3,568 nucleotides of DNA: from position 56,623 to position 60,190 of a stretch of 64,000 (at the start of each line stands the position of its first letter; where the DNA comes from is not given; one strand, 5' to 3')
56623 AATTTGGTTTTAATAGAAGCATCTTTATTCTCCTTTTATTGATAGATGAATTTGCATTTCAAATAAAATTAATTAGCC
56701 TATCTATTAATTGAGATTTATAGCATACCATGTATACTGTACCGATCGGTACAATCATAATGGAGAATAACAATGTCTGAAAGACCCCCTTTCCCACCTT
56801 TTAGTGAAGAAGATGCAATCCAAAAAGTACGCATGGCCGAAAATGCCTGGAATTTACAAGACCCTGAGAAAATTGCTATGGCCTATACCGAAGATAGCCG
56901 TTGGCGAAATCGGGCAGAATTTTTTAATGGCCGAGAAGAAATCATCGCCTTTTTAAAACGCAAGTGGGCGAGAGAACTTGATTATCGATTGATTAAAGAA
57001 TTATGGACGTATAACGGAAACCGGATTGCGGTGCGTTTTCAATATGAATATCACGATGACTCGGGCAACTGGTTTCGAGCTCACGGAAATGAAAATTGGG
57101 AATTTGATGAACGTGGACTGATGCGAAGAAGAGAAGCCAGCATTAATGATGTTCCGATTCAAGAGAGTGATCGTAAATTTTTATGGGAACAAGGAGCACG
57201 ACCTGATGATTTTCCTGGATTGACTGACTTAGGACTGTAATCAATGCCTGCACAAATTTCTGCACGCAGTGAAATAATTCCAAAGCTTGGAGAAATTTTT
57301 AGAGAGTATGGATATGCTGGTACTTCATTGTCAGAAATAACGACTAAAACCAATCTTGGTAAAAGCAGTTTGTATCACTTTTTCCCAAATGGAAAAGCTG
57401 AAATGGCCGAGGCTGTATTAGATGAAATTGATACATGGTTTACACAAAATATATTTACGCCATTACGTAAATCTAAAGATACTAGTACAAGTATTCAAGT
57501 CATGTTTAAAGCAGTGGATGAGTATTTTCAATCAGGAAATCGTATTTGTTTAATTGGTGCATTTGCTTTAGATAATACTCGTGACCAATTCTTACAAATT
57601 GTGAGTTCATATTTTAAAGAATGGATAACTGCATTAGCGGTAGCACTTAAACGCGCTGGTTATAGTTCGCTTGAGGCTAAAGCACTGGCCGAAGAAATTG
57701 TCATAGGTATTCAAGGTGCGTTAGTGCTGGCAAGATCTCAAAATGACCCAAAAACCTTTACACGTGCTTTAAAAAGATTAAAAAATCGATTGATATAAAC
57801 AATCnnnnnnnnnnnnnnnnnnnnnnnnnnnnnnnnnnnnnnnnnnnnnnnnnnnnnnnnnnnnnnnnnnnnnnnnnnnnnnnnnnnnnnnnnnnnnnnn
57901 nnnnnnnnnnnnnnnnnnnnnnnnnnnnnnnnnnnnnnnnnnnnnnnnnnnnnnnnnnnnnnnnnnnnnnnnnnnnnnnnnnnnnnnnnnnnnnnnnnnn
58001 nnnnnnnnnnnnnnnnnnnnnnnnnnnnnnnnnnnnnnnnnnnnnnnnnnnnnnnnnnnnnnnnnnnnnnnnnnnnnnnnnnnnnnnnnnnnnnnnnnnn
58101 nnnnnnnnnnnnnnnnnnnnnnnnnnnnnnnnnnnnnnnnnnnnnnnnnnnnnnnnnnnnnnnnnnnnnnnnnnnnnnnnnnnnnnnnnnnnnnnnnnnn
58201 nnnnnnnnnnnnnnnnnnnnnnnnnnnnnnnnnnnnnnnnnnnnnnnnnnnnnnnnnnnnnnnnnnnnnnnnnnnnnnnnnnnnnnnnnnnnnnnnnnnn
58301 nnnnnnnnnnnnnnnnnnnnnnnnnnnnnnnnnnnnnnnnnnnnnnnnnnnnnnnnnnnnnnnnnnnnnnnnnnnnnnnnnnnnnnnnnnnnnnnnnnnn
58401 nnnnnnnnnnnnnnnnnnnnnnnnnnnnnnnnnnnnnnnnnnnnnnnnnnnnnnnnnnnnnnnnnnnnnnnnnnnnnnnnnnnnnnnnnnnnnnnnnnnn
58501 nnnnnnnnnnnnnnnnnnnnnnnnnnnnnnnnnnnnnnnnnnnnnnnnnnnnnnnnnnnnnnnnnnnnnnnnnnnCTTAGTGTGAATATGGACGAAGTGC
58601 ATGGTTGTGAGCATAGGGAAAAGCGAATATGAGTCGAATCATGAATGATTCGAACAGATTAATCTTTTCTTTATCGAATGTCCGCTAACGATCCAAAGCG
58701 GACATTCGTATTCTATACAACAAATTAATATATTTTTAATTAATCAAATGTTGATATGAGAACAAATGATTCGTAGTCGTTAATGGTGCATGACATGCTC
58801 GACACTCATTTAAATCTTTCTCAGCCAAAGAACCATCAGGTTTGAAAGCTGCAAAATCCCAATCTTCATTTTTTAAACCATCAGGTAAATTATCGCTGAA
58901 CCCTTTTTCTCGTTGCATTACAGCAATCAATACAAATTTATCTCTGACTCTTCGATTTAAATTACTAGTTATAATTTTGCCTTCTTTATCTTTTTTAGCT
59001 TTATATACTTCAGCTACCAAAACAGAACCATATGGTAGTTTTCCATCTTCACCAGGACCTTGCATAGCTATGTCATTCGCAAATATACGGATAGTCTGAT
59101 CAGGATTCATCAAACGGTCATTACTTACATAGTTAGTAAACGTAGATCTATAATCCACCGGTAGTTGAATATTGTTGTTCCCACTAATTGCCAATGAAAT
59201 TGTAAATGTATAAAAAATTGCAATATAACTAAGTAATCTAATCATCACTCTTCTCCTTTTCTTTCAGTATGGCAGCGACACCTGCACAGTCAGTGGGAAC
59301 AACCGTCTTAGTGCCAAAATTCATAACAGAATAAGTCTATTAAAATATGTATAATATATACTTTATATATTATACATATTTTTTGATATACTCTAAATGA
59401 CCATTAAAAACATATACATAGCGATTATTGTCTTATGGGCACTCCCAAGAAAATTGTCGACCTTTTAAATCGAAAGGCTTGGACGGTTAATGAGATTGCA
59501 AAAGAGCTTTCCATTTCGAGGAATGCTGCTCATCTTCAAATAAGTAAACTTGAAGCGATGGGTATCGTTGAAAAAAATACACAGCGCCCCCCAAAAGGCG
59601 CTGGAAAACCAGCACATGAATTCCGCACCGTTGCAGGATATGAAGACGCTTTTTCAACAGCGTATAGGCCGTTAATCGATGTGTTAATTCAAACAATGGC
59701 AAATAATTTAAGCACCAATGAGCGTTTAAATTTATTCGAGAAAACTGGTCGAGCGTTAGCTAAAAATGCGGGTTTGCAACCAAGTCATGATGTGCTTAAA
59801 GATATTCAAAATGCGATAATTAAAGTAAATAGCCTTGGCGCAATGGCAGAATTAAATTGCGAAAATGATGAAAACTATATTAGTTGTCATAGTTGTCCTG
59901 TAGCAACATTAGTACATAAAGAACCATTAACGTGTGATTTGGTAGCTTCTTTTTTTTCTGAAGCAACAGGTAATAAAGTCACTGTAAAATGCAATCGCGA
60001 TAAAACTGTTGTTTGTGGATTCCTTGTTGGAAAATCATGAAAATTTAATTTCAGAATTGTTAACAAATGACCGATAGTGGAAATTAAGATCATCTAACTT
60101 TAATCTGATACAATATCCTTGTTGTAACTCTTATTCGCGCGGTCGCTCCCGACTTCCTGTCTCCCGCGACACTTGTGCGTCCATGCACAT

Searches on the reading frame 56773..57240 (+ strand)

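Call 33: search_protein_families(library=pfam, proteins=[window:56773-57240:+], max_evalue=0.01)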
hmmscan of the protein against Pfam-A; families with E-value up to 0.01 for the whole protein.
window:56773-57240:+ (155 aa): 3 families
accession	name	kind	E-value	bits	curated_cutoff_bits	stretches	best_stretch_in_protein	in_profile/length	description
PF07080.17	DUF1348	-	7.1e-66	220.5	22.1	1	8-136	1-129/130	Protein of unknown function (DUF1348)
PF12680.13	SnoaL_2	-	5.1e-10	40.3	27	1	21-117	4-99/102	SnoaL-like domain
PF14534.12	DUF4440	-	0.00033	21.5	25.2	1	23-98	9-84/107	Domain of unknown function (DUF4440)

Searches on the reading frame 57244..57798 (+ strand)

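Call 33: search_protein_families(library=pfam, proteins=[window:57244-57798:+], max_evalue=0.01)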
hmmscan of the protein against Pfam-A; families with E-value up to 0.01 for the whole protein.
window:57244-57798:+ (184 aa): 3 families
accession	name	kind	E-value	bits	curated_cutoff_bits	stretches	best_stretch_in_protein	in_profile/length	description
PF21993.1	TetR_C_13_2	-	2.8e-12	47.2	27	1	84-175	5-100/103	Transcriptional regulator LmrA/YxaF-like, C-terminal domain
PF00440.29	TetR_N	-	1.3e-08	34.9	24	1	17-58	7-47/47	Bacterial regulatory proteins, tetR family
PF16925.10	TetR_C_13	-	0.0051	17.6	27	1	106-177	31-107/109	Tetracyclin repressor-like, C-terminal domain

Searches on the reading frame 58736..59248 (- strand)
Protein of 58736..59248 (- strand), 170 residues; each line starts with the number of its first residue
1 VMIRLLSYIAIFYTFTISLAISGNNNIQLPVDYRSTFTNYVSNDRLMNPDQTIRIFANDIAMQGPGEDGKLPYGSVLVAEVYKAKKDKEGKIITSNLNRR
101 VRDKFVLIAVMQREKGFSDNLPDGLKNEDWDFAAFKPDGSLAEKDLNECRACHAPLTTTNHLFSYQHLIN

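Call 33: search_protein_families(library=pfam, proteins=[window:58736-59248:-], max_evalue=0.01)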
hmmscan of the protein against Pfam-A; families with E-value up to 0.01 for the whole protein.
window:58736-59248:- (170 aa): 1 family
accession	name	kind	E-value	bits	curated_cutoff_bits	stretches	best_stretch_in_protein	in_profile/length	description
PF16694.10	Cytochrome_P460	-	1.3e-19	71.2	27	1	30-164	1-125/125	Cytochrome P460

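Call 44: find_encoding_contigs(protein=window:58736-59248:-, flank=6000, max_places=6)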
Protein window:58736-59248:- (170 aa): no gene with exactly this product is on record in the collection.

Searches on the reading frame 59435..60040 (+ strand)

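Call 33: search_protein_families(library=pfam, proteins=[window:59435-60040:+], max_evalue=0.01)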
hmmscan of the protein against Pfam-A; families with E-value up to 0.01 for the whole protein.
window:59435-60040:+ (201 aa): 8 families
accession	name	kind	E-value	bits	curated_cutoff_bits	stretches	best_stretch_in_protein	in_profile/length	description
PF08279.18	HTH_11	-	6.7e-07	29.5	25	1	6-46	4-47/55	HTH domain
PF12840.13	HTH_20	-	4e-06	27.1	27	1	6-46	8-49/51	Helix-turn-helix domain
PF01978.25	TrmB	-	1e-05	25.7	25.6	1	9-53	16-60/68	Sugar-specific transcriptional regulator TrmB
PF21476.4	PF0610-like_N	-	2.6e-05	24.8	33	1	5-30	4-29/50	PF0610-like, N-terminal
PF01022.26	HTH_5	-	4.1e-05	23.8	22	1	6-47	6-47/47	Bacterial regulatory protein, arsR family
PF13412.12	HTH_24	-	0.0001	22.3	21.9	1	17-46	19-48/48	Winged helix-turn-helix DNA-binding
PF09339.16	HTH_IclR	-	0.0012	19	22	1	13-48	16-51/52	IclR helix-turn-helix domain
PF12802.13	MarR_2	-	0.0049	17.4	27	1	17-48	22-53/61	MarR family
